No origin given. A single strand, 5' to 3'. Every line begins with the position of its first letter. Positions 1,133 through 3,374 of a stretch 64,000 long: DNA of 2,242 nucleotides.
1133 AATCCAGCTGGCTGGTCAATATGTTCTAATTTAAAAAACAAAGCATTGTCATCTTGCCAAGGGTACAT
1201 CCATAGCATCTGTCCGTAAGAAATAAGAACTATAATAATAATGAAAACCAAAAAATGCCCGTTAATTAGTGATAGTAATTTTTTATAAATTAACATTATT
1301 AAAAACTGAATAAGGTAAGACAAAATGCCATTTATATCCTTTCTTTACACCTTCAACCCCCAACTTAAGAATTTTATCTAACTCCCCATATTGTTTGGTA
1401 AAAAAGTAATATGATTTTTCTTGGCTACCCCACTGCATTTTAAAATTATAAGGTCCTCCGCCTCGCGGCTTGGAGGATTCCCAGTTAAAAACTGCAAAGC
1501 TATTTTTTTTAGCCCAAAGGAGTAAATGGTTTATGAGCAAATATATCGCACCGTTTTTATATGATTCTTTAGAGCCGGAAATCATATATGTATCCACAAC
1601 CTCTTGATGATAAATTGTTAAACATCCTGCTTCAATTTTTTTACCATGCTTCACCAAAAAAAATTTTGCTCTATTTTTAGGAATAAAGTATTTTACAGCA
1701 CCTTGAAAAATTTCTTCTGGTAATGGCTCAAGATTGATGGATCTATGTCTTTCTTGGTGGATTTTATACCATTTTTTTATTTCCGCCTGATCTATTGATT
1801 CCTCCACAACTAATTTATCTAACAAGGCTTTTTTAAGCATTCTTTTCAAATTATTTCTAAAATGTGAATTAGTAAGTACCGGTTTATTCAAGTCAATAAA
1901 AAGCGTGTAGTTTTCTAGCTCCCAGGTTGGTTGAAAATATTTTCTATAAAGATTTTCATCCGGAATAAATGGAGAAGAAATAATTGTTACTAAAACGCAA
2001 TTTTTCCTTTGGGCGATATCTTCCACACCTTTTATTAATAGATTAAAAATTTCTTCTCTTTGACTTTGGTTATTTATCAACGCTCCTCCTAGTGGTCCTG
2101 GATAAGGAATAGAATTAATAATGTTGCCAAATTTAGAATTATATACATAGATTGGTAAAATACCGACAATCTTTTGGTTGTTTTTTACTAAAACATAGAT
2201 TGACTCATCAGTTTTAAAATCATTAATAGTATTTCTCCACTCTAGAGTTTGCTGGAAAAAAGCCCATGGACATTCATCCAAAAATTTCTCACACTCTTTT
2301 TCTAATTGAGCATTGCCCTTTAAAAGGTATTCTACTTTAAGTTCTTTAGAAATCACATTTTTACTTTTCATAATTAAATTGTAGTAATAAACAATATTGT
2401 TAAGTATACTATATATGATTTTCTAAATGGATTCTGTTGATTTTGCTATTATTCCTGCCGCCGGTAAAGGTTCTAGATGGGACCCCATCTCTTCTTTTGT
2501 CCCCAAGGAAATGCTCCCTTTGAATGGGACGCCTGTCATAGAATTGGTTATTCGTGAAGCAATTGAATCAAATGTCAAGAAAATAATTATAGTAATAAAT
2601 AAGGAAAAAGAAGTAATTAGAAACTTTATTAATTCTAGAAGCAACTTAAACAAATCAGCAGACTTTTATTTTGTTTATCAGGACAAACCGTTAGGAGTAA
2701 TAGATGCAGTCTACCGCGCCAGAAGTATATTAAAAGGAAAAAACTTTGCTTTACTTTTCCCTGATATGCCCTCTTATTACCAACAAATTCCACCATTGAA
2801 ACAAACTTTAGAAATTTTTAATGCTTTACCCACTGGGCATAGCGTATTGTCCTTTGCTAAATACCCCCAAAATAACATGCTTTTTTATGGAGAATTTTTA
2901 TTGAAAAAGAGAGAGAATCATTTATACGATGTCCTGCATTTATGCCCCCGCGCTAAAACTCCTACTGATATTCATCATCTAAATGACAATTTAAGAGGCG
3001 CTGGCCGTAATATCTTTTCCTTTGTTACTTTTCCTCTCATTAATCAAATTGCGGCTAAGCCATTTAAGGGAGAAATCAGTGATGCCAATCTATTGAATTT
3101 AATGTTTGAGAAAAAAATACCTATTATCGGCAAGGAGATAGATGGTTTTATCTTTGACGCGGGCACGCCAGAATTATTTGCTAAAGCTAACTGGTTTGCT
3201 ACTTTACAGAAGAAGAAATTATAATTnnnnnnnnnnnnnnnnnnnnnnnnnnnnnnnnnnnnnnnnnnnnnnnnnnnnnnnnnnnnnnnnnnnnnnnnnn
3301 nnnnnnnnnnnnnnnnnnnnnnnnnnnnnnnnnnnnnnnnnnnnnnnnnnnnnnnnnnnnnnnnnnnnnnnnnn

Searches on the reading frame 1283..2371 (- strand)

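Call 10: search_protein_families(library=pfam, proteins=[window:1283-2371:-], max_evalue=0.001)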
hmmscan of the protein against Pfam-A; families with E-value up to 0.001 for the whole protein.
window:1283-2371:- (362 aa): 2 families
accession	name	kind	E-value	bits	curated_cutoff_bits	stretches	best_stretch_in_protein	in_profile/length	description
PF13480.13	Acetyltransf_6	-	2e-07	31.7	22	1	169-311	1-142/143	Acetyltransferase (GNAT) domain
PF02388.22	FemAB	-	0.00058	19.2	24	0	24-130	3-102/406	FemAB family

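Call 27: search_protein_families(library=ncbifam, proteins=[window:1283-2371:-], max_evalue=0.00001)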
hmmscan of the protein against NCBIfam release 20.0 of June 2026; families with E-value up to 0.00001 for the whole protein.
window:1283-2371:- (362 aa): 2 families
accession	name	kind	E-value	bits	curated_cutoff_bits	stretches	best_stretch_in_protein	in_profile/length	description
TIGR03019.1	pepcterm_femAB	equivalog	3e-18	65.9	260.35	1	28-320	4-280/330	FemAB family XrtA/PEP-CTERM system-associated protein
NF047883.1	UAcmpLyAlTFemX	equivalog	8.2e-06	25.3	500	0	174-320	170-317/337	UDP-N-acetylmuramoylpentapeptide-lysine N(6)-alanyltransferase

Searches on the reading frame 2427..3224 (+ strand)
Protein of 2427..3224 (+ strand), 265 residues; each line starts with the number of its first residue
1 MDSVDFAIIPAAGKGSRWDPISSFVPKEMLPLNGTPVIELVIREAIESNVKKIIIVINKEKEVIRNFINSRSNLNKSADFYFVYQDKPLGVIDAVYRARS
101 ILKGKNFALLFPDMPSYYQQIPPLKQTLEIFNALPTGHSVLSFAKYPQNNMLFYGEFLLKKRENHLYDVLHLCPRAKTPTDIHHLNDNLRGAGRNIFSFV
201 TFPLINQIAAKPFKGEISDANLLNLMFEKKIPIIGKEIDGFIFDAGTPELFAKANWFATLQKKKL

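Call 10: search_protein_families(library=pfam, proteins=[window:2427-3224:+], max_evalue=0.001)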
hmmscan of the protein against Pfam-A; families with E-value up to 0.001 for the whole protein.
window:2427-3224:+ (265 aa): 3 families
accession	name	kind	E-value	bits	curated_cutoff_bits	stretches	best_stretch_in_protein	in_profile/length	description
PF00483.29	NTP_transferase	-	2.8e-12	47.2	21.2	1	7-155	2-147/245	Nucleotidyl transferase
PF12804.13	NTP_transf_3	-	5.8e-08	33.5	27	1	7-116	1-98/160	MobA-like NTP transferase domain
PF01128.25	IspD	-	3.2e-06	27.5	27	1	7-66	3-61/221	2-C-methyl-D-erythritol 4-phosphate cytidylyltransferase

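Call 27: search_protein_families(library=ncbifam, proteins=[window:2427-3224:+], max_evalue=0.00001)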
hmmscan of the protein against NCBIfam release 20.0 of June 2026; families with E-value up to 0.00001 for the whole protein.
window:2427-3224:+ (265 aa): 21 families
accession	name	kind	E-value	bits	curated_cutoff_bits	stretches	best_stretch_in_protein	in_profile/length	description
TIGR01099.1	galU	equivalog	1.2e-26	93.9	326.8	2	7-75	4-72/261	UTP--glucose-1-phosphate uridylyltransferase GalU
TIGR01208.1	rmlA_long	equivalog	3.6e-18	65.6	320.25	1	7-111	2-105/353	glucose-1-phosphate thymidylyltransferase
TIGR03992.1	Arch_glmU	subfamily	5.9e-18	64.9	292.1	1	7-126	3-119/393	bifunctional sugar-1-phosphate nucleotidylyltransferase/acetyltransferase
NF007516.0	PRK10122.1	equivalog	4.5e-12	45.7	534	1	7-74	6-73/297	UTP--glucose-1-phosphate uridylyltransferase GalF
NF009928.0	PRK13389.1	equivalog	4.7e-11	42.4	548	1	4-74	8-78/302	UTP--glucose-1-phosphate uridylyltransferase GalU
NF041173.1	Sug_nt_acttase_Thmprot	equivalog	6.8e-11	41.7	600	1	7-250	3-219/405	bifunctional sugar-1-phosphate nucleotidylyltransferase/acetyltransferase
NF041313.1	UDPGP_AglF_Halo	equivalog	9.6e-11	41.6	400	1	7-111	3-103/234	UTP--glucose-1-phosphate uridylyltransferase AglF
TIGR01105.1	galF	equivalog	5.9e-10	38.8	659.2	1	7-74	6-73/297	GalU regulator GalF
TIGR01173.1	glmU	equivalog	7.7e-10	38.2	366.85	1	7-115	3-103/452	bifunctional UDP-N-acetylglucosamine diphosphorylase/glucosamine-1-phosphate N-acetyltransferase GlmU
NF010933.0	PRK14353.1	equivalog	2e-09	36.6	505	1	6-159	7-148/453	bifunctional UDP-N-acetylglucosamine diphosphorylase/glucosamine-1-phosphate N-acetyltransferase GlmU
NF010934.1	PRK14354.1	equivalog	1.7e-08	33.4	450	1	7-110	2-96/447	bifunctional UDP-N-acetylglucosamine diphosphorylase/glucosamine-1-phosphate N-acetyltransferase GlmU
NF045761.1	NAMPUrTaseMurU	equivalog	3.1e-08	33.8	250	1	7-163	3-154/226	N-acetylmuramate alpha-1-phosphate uridylyltransferase MurU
NF010935.0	PRK14355.1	equivalog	3.4e-08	32.6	718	1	7-109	6-99/459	bifunctional UDP-N-acetylglucosamine diphosphorylase/glucosamine-1-phosphate N-acetyltransferase GlmU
NF049965.1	GlMnHpPGnyltfHddC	equivalog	2.7e-07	30.5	300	1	7-108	3-101/221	D-glycero-D-manno-heptose 1-phosphate guanosyltransferase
TIGR03310.1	matur_MocA_YgfJ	equivalog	3e-07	30.6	186.45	1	7-68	2-59/188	molybdenum cofactor cytidylyltransferase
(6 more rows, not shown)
